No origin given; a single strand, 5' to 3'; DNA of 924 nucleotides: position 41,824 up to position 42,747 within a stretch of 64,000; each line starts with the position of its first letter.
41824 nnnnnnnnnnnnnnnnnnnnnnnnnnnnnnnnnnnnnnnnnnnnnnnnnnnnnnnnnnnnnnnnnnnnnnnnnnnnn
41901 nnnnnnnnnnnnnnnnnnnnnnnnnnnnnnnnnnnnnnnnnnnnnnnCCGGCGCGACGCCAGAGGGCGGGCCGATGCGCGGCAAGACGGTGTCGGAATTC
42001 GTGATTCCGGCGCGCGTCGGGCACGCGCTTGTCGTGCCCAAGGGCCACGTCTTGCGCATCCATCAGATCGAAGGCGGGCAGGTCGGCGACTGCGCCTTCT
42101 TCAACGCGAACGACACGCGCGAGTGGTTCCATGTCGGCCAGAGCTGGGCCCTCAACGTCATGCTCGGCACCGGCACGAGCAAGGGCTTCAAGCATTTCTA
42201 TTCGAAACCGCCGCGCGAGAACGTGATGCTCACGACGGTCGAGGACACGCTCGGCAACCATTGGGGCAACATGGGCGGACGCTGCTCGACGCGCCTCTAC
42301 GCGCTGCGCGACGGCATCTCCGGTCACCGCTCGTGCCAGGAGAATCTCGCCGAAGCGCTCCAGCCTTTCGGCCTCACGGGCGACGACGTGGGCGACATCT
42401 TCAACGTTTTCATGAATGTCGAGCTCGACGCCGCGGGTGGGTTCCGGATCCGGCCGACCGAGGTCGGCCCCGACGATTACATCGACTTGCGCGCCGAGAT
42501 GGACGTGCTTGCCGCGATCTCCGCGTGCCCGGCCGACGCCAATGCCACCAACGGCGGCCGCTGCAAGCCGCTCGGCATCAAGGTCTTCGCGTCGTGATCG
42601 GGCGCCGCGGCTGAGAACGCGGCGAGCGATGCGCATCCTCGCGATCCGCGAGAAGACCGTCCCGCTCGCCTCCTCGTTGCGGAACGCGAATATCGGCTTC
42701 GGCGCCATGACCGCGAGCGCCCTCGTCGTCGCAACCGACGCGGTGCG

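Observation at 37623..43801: Divergent unit: IorAB (aryl-pyruvate:ferredoxin oxidoreductase) versus VOC - DUF1989 - enolase-superfamily genes, with a TTTGAY-repeat operator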

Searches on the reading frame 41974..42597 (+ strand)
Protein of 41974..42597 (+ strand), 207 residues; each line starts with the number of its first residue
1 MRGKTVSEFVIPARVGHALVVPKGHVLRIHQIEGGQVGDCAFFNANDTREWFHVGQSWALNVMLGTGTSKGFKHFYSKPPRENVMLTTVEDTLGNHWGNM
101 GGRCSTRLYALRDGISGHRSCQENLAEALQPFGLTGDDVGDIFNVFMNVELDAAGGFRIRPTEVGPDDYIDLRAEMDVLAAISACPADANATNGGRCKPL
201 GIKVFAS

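Call 8: search_protein_families(library=pfam, proteins=[window:41974-42597:+], max_evalue=0.001)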
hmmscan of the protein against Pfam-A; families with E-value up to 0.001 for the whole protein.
window:41974-42597:+ (207 aa): 1 family
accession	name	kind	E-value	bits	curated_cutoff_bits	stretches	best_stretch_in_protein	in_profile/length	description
PF09347.15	DUF1989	-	7.6e-40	136.7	27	1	10-179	2-168/168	Domain of unknown function (DUF1989)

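Call 12: find_homologous_proteins(query=window:41974-42597:+)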
Query window:41974-42597:+ (207 aa): 558 proteins with E <= 0.001 among 739 candidates; the best 120 are listed.
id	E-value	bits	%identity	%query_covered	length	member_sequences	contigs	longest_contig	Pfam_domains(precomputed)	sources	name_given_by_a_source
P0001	1.0e-139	481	100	100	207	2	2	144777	PF09347.16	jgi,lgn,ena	-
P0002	1.8e-106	373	78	99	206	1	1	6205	PF09347.16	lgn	-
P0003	2.9e-105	369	76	98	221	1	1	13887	PF09347.16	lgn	-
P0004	2.3e-104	366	75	100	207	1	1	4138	PF09347.16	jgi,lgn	jgi:hypothetical protein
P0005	1.6e-102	360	75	100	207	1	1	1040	PF09347.16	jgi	jgi:uncharacterized protein YcgI (DUF1989 family)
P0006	2.0e-102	360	74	99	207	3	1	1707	PF09347.16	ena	-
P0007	2.2e-102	359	76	99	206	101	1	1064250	PF09347.16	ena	-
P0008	3.8e-102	359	74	99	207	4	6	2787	PF09347.16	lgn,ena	-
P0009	4.3e-102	358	75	100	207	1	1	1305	PF09347.16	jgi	jgi:uncharacterized protein YcgI (DUF1989 family)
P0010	5.9e-102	358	74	100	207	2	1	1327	PF09347.16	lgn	-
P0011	6.8e-102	358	75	99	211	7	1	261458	PF09347.16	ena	-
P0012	1.2e-101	357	75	99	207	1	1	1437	PF09347.16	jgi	jgi:uncharacterized protein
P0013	1.4e-101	357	75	99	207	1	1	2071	PF09347.16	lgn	-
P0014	1.7e-101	356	73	100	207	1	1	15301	PF09347.16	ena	-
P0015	2.2e-101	356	75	99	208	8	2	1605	PF09347.16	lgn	-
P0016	2.3e-101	356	72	100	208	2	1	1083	PF09347.16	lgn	-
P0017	2.9e-101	356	73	100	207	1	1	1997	PF09347.16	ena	-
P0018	4.9e-101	355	75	100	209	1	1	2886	PF09347.16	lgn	-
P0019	5.5e-101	355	76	100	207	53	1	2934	PF09347.16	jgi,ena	-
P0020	7.3e-101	354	74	98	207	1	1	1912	PF09347.16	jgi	jgi:uncharacterized protein YcgI (DUF1989 family)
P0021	1.0e-100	354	73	99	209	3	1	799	PF09347.16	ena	-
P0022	1.2e-100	354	75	99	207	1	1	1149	PF09347.16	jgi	jgi:hypothetical protein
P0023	1.3e-100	354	76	97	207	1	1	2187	PF09347.16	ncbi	-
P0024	1.4e-100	353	75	97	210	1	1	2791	PF09347.16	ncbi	-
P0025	2.0e-100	353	75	99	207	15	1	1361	PF09347.16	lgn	-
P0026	2.1e-100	353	74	98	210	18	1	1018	PF09347.16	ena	-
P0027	3.0e-100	352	74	98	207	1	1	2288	PF09347.16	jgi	jgi:uncharacterized protein YcgI (DUF1989 family)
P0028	3.6e-100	352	73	100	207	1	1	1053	PF09347.16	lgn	-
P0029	3.9e-100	352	73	100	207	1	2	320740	PF09347.16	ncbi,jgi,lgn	ncbi:MAG TPA: urea carboxylase-associated family protein [Alphaproteobacteria bacterium]|jgi:unchara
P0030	4.1e-100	352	74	99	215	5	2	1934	PF09347.16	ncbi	-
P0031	4.8e-100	352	73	99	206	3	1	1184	PF09347.16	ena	-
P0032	5.0e-100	352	73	100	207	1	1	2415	PF09347.16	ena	-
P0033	6.3e-100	351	71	100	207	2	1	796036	PF09347.16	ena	-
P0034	7.6e-100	351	76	97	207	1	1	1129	PF09347.16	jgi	jgi:uncharacterized protein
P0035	7.8e-100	351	74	98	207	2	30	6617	PF09347.16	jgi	jgi:uncharacterized protein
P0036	7.8e-100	351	74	98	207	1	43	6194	PF09347.16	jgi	jgi:uncharacterized protein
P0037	7.9e-100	351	74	99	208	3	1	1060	PF09347.16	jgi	-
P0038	1.2e-99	350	73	98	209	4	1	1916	PF09347.16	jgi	-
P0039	2.8e-99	349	74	98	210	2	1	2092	PF09347.16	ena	-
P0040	3.7e-99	349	72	100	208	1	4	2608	PF09347.16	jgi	jgi:uncharacterized protein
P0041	3.7e-99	349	73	99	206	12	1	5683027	PF09347.16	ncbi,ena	-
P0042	4.0e-99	349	71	100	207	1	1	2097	PF09347.16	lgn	-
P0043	4.5e-99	349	74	98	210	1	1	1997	PF09347.16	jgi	jgi:hypothetical protein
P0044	6.5e-99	348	73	100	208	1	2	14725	PF09347.16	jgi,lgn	-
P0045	8.1e-99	348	72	100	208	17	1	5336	PF09347.16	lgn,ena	-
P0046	9.9e-99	347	73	100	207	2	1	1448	PF09347.16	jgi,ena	-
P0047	1.0e-98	347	74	98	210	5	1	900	PF09347.16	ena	-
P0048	2.1e-98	346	71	100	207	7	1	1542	PF09347.16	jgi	jgi:uncharacterized protein YcgI (DUF1989 family)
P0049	2.1e-98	346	73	98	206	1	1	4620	PF09347.16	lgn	-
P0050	2.2e-98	346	72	99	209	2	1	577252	PF09347.16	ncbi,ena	-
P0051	2.5e-98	346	71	100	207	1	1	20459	PF09347.16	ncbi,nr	ncbi:MAG: urea carboxylase-associated family protein [Rhodospirillaceae bacterium]|nr:urea carboxyla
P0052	2.5e-98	346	72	98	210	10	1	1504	PF09347.16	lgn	-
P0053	2.6e-98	346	71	100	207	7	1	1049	PF09347.16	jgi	jgi:uncharacterized protein YcgI (DUF1989 family)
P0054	2.8e-98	346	76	97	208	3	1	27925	PF09347.16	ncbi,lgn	-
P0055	3.3e-98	346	70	99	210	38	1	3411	PF09347.16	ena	-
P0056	3.7e-98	346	73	100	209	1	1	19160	PF09347.16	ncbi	-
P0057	5.2e-98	345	71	99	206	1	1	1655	PF09347.16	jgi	jgi:uncharacterized protein YcgI (DUF1989 family)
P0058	8.1e-98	344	72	100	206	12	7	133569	PF09347.16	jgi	jgi:uncharacterized protein YcgI (DUF1989 family)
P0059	8.4e-98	344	73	99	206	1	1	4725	PF09347.16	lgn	-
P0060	1.9e-97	343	73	98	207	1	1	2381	PF09347.16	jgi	jgi:uncharacterized protein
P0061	2.1e-97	343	73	99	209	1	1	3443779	PF09347.16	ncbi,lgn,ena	-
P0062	2.4e-97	343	72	100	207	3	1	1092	PF09347.16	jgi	jgi:uncharacterized protein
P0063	3.1e-97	343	71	99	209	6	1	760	PF09347.16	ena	-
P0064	3.2e-97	343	72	100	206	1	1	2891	PF09347.16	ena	-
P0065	4.2e-97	342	72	97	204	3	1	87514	PF09347.16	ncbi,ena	-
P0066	4.7e-97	342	73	97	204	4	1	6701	PF09347.16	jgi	-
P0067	6.8e-97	341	69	100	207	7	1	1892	PF09347.16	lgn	-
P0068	7.0e-97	341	73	99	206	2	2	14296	PF09347.16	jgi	jgi:uncharacterized protein YcgI (DUF1989 family)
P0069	1.2e-96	341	72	98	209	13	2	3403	PF09347.16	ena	-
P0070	1.3e-96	340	73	96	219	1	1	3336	PF09347.16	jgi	jgi:uncharacterized protein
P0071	1.5e-96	340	73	98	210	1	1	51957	PF09347.16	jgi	jgi:hypothetical protein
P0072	1.6e-96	340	73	97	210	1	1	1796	PF09347.16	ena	-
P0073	1.7e-96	340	72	100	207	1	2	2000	PF09347.16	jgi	-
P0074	1.8e-96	340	72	100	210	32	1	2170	PF09347.16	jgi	jgi:uncharacterized protein YcgI (DUF1989 family)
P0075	2.0e-96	340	71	98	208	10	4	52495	PF09347.16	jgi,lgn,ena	jgi:uncharacterized protein YcgI (DUF1989 family)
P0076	2.0e-96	340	73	97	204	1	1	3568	PF09347.16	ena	-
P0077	2.2e-96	340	70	100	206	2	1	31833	PF09347.16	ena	-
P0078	2.4e-96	340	70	98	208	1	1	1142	PF09347.16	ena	-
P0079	2.8e-96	339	73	97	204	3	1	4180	PF09347.16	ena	-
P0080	4.1e-96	339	73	97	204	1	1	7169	PF09347.16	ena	-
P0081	5.4e-96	339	70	98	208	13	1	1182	PF09347.16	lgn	-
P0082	8.1e-96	338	73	97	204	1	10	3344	PF09347.16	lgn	-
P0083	1.0e-95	338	73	97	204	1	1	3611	PF09347.16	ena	-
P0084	1.3e-95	337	73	96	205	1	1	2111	PF09347.16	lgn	-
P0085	1.5e-95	337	72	98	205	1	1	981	PF09347.16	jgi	jgi:uncharacterized protein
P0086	1.5e-95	337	70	100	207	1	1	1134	PF09347.16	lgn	-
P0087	1.6e-95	337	72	97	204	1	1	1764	PF09347.16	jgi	jgi:uncharacterized protein YcgI (DUF1989 family)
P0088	1.6e-95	337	69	98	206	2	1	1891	PF09347.16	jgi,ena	-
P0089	1.8e-95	337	69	99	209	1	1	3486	PF09347.16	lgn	-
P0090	2.2e-95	337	72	96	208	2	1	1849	PF09347.16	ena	-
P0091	2.5e-95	336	69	99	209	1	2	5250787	PF09347.16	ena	-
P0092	3.4e-95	336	71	99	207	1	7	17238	PF09347.16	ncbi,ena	-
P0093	4.0e-95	336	71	98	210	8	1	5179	PF09347.16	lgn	-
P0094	4.5e-95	336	72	98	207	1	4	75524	PF09347.16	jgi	-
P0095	5.5e-95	335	69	98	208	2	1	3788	PF09347.16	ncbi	-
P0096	6.0e-95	335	73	98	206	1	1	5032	PF09347.16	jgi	jgi:hypothetical protein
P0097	6.2e-95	335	69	98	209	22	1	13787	PF09347.16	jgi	-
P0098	6.4e-95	335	72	98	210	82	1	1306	PF09347.16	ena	-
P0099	7.7e-95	335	72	97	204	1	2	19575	PF09347.16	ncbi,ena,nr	ncbi:MAG TPA: urea carboxylase-associated family protein [Burkholderiales bacterium]|nr:urea carboxy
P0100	8.1e-95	335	72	97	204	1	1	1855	PF09347.16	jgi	-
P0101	8.4e-95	335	69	100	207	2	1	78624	PF09347.16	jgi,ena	-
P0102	9.7e-95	334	71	96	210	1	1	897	PF09347.16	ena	-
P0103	1.1e-94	334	73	97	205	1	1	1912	PF09347.16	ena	-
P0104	1.1e-94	334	70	99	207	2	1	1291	PF09347.16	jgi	jgi:hypothetical protein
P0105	1.3e-94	334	73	97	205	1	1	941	PF09347.16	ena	-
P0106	1.3e-94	334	70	98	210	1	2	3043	PF09347.16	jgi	jgi:uncharacterized protein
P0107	1.3e-94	334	72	97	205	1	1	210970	PF09347.16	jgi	-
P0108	1.4e-94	334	73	97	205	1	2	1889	PF09347.16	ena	-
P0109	1.5e-94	334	73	97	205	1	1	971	PF09347.16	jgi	-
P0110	1.5e-94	334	73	97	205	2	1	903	PF09347.16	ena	-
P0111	1.5e-94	334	67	100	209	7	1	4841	PF09347.16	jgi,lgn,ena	-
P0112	1.6e-94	334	68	99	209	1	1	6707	PF09347.16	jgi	jgi:uncharacterized protein YcgI (DUF1989 family)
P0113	1.6e-94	334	73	97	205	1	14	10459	PF09347.16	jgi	jgi:uncharacterized protein YcgI (DUF1989 family)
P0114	1.6e-94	334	73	97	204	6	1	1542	PF09347.16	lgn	-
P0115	1.8e-94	334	72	97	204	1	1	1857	PF09347.16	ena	-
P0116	2.1e-94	333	71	99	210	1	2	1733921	PF09347.16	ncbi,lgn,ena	-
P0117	2.3e-94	333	70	98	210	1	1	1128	PF09347.16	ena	-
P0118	2.8e-94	333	71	98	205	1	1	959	PF09347.16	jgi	jgi:hypothetical protein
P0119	2.9e-94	333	73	96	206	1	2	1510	PF09347.16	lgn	-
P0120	3.4e-94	333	70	98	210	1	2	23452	PF09347.16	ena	-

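Call 13: find_encoding_contigs(protein=P0001, flank=10000, max_places=4)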
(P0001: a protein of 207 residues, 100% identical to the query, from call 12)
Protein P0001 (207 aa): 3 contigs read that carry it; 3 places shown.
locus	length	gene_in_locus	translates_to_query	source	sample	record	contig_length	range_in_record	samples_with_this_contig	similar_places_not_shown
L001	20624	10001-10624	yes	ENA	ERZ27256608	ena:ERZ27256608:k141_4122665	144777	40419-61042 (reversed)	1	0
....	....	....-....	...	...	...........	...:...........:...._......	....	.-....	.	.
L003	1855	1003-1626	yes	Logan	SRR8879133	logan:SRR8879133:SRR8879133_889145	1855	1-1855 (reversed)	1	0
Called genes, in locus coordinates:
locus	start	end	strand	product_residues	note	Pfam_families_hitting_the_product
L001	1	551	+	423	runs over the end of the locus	PF00355:Rieske, PF00848:Ring_hydroxyl_A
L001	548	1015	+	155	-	PF13577:SnoaL_4, PF00866:Ring_hydroxyl_B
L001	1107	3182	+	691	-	PF02538:Hydantoinase_B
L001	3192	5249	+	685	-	PF05378:Hydant_A_N, PF01968:Hydantoinase_A, PF19278:Hydant_A_C (weak)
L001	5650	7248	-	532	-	PF01558:POR, PF20169:DUF6537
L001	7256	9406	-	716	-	PF02775:TPP_enzyme_C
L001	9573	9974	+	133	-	PF00903:Glyoxalase, PF13669:Glyoxalase_4, PF18029:Glyoxalase_6 (weak)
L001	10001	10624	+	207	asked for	PF09347:DUF1989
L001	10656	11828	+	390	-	PF13378:MR_MLE_C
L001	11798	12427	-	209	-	PF00440:TetR_N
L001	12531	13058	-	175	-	PF13577:SnoaL_4, PF00866:Ring_hydroxyl_B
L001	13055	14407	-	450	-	PF00355:Rieske, PF00848:Ring_hydroxyl_A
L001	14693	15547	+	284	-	PF00941:FAD_binding_5, PF03450:CO_deh_flav_C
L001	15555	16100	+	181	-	PF00111:Fer2 (weak), PF01799:Fer2_2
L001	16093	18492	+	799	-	PF01315:Ald_Xan_dh_C, PF02738:MoCoBD_1, PF20256:MoCoBD_2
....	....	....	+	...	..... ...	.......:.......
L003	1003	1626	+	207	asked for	PF09347:DUF1989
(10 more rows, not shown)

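Call 14: find_encoding_contigs(protein=P0007, flank=10000, max_places=3)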
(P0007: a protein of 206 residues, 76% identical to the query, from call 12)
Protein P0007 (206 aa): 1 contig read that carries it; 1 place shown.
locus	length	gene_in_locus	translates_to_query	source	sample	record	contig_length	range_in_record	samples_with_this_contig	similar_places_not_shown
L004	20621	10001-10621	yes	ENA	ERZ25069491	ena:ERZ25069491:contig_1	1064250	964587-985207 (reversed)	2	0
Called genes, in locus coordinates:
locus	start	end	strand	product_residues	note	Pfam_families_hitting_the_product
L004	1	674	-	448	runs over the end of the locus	PF01011:PQQ (faint), PF25293:Beta-prop_EMC1_N (faint), PF13570:Beta-prop_ACSF4, PF13360:PQQ_2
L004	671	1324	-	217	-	PF09976:TPR_21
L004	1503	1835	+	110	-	PF10984:DUF2794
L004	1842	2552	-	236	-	PF00293:NUDIX (faint)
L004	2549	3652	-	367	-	PF01070:FMN_dh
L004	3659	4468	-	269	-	PF13030:DUF3891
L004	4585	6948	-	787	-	PF01315:Ald_Xan_dh_C, PF02738:MoCoBD_1, PF20256:MoCoBD_2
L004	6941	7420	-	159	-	PF00111:Fer2, PF01799:Fer2_2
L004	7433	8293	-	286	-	PF00941:FAD_binding_5, PF03450:CO_deh_flav_C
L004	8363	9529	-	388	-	PF13378:MR_MLE_C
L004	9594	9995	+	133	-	PF00903:Glyoxalase, PF13669:Glyoxalase_4, PF18029:Glyoxalase_6 (weak)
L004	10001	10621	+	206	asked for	PF09347:DUF1989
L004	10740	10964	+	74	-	PF05509:TraY (weak), PF19807:DUF6290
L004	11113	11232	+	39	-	PF05016:ParE_toxin (weak)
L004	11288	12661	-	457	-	PF05977:MFS_3, PF07690:MFS_1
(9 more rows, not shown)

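Call 15: find_encoding_contigs(protein=P0041, flank=10000, max_places=3)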
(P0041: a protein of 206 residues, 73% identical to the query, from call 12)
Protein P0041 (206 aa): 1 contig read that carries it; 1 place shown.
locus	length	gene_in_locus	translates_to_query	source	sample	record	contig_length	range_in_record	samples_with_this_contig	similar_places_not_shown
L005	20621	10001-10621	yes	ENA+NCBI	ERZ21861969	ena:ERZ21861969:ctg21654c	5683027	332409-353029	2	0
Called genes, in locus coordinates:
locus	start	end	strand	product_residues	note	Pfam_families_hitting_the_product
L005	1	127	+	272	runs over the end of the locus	PF00135:COesterase, PF20434:BD-FAE, PF07859:Abhydrolase_3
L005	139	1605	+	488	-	PF00005:ABC_tran, PF13304:AAA_21 (faint), PF00005:ABC_tran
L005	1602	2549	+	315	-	PF02653:BPD_transp_2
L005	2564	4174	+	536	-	PF00890:FAD_binding_2 (faint), PF13450:NAD_binding_8 (weak)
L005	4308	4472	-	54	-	-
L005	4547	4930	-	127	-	-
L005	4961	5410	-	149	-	PF21716:dnstrm_HI1420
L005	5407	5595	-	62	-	-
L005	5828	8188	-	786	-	PF01315:Ald_Xan_dh_C, PF02738:MoCoBD_1, PF20256:MoCoBD_2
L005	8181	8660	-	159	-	PF00111:Fer2, PF13085:Fer2_3 (faint), PF01799:Fer2_2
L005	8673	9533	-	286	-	PF00941:FAD_binding_5, PF03450:CO_deh_flav_C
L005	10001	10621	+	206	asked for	PF09347:DUF1989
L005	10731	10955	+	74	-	PF05509:TraY (weak), PF19807:DUF6290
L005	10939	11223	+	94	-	PF05016:ParE_toxin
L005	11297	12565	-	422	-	PF05977:MFS_3, PF07690:MFS_1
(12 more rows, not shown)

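Call 17: find_related_loci(query=A1, collection=genome_contigs, flank=10000)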
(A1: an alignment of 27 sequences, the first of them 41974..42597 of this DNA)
Query A1 (207 aa) in genome_contigs; peptide patterns used: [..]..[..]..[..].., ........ (x = any residue, [..] = any of these).
250 stretches matched a pattern; 151 encode a relative of the query (tblastn E <= 1e-3); the best 80 are kept; 80 distinct loci.
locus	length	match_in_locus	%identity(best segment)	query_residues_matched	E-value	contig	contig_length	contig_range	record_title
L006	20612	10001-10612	78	4-207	4e-108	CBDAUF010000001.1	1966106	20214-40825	MAG: Alphaproteobacteria bacterium isolate da7f95fe-6377-4274-8bb6-9737539f4857 genome assembly, contig: contig_1, whole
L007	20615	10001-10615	76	3-207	7e-108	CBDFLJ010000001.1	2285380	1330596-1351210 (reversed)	MAG: Alphaproteobacteria bacterium isolate 1b7322cf-0fa0-4cdd-8357-c9917fa2ed58 genome assembly, contig: contig_1, whole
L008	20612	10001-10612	76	4-207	1e-106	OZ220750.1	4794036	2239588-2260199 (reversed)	MAG: Alphaproteobacteria bacterium isolate e85b98a5-d515-444b-a553-27111d8e7dd0 genome assembly, chromosome: 1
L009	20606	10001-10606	76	6-207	4e-106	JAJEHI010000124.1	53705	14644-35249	MAG: Defluviicoccus sp. isolate p16x60bins.37 k141_856420, whole genome shotgun sequence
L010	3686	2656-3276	73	1-207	2e-107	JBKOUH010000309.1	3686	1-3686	MAG: Pseudomonadota bacterium isolate GM_HAYS_MAG_00031 GM_HAYS_000000693431, whole genome shotgun sequence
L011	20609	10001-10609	77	4-206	3e-105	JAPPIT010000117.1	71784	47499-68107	MAG: Defluviicoccus sp. isolate RHO2_bin_2 NODE_639_length_71784_cov_57.478175, whole genome shotgun sequence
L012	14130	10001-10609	76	4-206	3e-105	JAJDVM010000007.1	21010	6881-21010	MAG: Defluviicoccus sp. isolate jk18x22bins.41 k141_766099, whole genome shotgun sequence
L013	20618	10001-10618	74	1-205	3e-105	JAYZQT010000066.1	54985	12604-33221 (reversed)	MAG: Pseudomonadota bacterium isolate XB_MAG43 DB_MAG43_0066, whole genome shotgun sequence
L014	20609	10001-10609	76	4-206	7e-105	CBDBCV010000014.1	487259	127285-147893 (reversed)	MAG: Alphaproteobacteria bacterium isolate 0a395d48-fa07-49d0-ad8e-9481763700a5 genome assembly, contig: contig_14, whol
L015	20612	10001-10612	75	4-207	7e-105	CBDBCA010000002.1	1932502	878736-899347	MAG: Alphaproteobacteria bacterium isolate 48c0c1bc-ee5b-4fda-b559-4fcb29a961b4 genome assembly, contig: contig_2, whole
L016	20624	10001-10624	74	1-207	5e-105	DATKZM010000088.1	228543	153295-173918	MAG TPA_asm: Alphaproteobacteria bacterium isolate SMAG_U14245 k141_3840498, whole genome shotgun sequence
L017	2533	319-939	73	1-207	8e-109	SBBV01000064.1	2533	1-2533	MAG: Candidatus Odyssella thessalonicensis isolate Bin_9_1 Hy_contig24511, whole genome shotgun sequence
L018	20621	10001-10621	73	1-207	3e-104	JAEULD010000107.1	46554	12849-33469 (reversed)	MAG: Candidatus Odyssella sp. isolate new MAG-112 k141_943805, whole genome shotgun sequence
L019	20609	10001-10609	74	4-206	5e-104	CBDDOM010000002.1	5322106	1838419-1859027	MAG: Alphaproteobacteria bacterium isolate 78d396fd-9330-4943-9dc2-f94f35060de0 genome assembly, contig: contig_2, whole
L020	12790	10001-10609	74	4-206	5e-104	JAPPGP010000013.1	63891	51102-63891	MAG: Defluviicoccus sp. isolate RHO1_bin_59 NODE_1024_length_63891_cov_34.013190, whole genome shotgun sequence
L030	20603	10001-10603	72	6-205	1e-101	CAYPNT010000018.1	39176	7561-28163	MAG TPA_asm: uncultured Rhodospirillaceae bacterium isolate SRP077602_co4_777 genome assembly, contig: NODE_1531_length_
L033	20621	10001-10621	71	1-205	2e-101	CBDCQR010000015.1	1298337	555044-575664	MAG: Alphaproteobacteria bacterium isolate 0c7eebbd-8401-49bd-bf8d-b91b5e99145f genome assembly, contig: contig_15, whol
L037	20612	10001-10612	71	3-205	7e-101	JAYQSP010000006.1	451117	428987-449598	MAG: Alphaproteobacteria bacterium isolate SD3109_NP_metabta_bins_sspec.tsv.241 contig_22286_pilon, whole genome shotgun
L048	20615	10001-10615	71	3-206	1e-98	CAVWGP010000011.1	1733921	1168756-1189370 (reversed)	MAG: uncultured Alphaproteobacteria bacterium isolate MFD04651.bin.1.173 genome assembly, contig: contig_6306, whole gen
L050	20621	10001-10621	68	1-205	3e-98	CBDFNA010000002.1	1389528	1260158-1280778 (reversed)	MAG: Alphaproteobacteria bacterium isolate 456df9e9-cc6a-4da3-9ba1-058004e9e0f4 genome assembly, contig: contig_2, whole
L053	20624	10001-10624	68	2-207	1e-97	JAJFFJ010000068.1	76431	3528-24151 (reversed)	MAG: Alphaproteobacteria bacterium isolate OFTM385 OFTM385_67, whole genome shotgun sequence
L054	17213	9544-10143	72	5-204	2e-97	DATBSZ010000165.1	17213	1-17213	MAG TPA_asm: Burkholderiales bacterium isolate SMAG_U4170 k141_94888, whole genome shotgun sequence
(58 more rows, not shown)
